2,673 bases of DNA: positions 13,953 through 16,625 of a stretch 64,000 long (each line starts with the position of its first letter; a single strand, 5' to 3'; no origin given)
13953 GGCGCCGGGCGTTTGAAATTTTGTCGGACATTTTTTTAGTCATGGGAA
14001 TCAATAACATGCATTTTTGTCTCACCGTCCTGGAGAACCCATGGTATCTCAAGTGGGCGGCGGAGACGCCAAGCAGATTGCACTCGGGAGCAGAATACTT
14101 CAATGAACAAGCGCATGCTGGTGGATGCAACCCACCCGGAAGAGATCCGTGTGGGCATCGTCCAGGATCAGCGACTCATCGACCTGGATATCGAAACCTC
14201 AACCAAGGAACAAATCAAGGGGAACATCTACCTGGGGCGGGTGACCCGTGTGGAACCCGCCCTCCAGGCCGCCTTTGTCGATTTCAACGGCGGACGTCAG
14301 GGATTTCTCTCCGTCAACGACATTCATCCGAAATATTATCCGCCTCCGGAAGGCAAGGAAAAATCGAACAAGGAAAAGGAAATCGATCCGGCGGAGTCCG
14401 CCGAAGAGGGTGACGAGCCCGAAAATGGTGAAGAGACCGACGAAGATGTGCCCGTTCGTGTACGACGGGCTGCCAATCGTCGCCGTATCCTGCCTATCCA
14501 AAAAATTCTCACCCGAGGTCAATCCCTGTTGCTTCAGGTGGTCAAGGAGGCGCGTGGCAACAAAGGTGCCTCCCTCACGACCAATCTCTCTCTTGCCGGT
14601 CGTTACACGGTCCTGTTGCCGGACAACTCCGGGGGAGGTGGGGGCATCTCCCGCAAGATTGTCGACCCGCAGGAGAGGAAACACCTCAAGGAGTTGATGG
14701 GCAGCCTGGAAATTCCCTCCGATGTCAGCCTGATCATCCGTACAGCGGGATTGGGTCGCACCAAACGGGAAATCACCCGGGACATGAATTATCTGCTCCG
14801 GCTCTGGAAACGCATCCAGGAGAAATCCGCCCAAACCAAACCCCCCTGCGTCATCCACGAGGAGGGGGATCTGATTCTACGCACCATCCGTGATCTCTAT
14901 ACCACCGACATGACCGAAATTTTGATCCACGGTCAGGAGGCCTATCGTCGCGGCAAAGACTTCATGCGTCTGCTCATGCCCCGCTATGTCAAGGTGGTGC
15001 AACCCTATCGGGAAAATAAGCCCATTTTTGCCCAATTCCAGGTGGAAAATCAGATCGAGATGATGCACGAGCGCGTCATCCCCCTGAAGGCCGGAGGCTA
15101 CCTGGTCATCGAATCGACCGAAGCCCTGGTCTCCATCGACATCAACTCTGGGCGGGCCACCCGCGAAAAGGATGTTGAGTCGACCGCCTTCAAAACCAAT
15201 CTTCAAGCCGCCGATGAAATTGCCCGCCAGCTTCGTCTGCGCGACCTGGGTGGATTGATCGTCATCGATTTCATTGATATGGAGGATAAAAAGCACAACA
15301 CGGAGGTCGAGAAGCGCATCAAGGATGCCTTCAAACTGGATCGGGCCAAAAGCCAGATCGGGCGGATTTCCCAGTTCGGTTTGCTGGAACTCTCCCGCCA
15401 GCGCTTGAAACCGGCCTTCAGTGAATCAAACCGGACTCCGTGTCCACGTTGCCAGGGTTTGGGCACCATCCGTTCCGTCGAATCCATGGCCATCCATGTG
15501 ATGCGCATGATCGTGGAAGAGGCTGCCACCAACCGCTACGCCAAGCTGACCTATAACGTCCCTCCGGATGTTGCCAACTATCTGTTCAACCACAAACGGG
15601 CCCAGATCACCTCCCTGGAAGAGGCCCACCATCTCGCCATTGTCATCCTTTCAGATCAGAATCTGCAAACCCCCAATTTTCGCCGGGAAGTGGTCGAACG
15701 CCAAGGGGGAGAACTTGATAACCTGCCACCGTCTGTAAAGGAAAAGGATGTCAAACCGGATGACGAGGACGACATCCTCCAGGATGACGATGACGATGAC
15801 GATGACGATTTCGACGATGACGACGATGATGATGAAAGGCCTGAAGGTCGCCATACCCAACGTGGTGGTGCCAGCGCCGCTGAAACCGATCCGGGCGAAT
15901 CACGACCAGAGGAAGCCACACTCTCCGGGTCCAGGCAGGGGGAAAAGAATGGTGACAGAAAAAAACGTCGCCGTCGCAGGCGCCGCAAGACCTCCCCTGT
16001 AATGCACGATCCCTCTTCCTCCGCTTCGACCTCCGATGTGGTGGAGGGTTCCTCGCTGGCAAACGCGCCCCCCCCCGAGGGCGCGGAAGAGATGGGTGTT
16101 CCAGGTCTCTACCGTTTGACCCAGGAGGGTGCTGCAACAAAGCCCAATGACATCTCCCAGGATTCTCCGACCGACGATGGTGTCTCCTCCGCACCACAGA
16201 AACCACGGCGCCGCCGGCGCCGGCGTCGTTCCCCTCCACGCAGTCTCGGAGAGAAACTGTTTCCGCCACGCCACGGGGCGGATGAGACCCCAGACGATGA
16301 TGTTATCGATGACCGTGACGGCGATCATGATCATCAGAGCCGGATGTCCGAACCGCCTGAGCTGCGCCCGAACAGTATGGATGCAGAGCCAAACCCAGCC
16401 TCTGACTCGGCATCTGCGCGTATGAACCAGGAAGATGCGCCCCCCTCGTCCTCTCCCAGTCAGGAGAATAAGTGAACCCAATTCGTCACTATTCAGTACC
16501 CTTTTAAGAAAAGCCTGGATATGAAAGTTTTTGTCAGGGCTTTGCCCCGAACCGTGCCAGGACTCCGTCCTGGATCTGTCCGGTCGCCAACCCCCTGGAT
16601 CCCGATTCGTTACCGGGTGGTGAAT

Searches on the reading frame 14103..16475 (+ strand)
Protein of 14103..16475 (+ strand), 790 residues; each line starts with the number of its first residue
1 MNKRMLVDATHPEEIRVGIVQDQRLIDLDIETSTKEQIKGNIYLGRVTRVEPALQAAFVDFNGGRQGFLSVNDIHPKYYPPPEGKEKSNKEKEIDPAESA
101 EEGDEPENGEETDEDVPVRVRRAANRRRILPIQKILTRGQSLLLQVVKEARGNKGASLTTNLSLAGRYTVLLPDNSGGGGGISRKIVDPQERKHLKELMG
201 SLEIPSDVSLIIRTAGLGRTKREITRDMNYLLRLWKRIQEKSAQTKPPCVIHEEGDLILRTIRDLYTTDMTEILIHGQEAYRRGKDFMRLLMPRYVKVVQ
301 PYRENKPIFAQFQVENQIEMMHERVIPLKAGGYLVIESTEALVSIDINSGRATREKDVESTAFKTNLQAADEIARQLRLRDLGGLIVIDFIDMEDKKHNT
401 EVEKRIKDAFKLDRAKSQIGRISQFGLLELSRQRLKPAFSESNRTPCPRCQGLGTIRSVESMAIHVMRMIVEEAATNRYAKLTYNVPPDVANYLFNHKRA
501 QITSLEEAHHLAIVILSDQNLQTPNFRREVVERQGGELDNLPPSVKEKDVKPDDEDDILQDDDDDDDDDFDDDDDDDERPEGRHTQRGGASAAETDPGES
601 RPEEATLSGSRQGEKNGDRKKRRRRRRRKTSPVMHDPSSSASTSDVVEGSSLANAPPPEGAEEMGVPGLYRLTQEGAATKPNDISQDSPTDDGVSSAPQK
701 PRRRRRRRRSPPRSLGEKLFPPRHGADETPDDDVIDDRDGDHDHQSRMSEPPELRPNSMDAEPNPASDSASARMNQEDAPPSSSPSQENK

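Call 5: search_protein_families(library=pfam, proteins=[window:14103-16475:+], max_evalue=0.001)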
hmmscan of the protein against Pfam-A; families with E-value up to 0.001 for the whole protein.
window:14103-16475:+ (790 aa): 3 families
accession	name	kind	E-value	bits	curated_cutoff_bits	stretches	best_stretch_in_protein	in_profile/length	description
PF10150.14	RNase_E_G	-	2.1e-98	329.5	25.5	1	163-434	1-269/270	Ribonuclease E/G family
PF20833.2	RNase_E_G_Thio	-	1.8e-27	95.7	26.8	1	446-527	1-82/86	RNase E/G, Thioredoxin-like domain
PF00575.29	S1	-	0.00043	21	22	0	38-87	3-44/74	S1 RNA binding domain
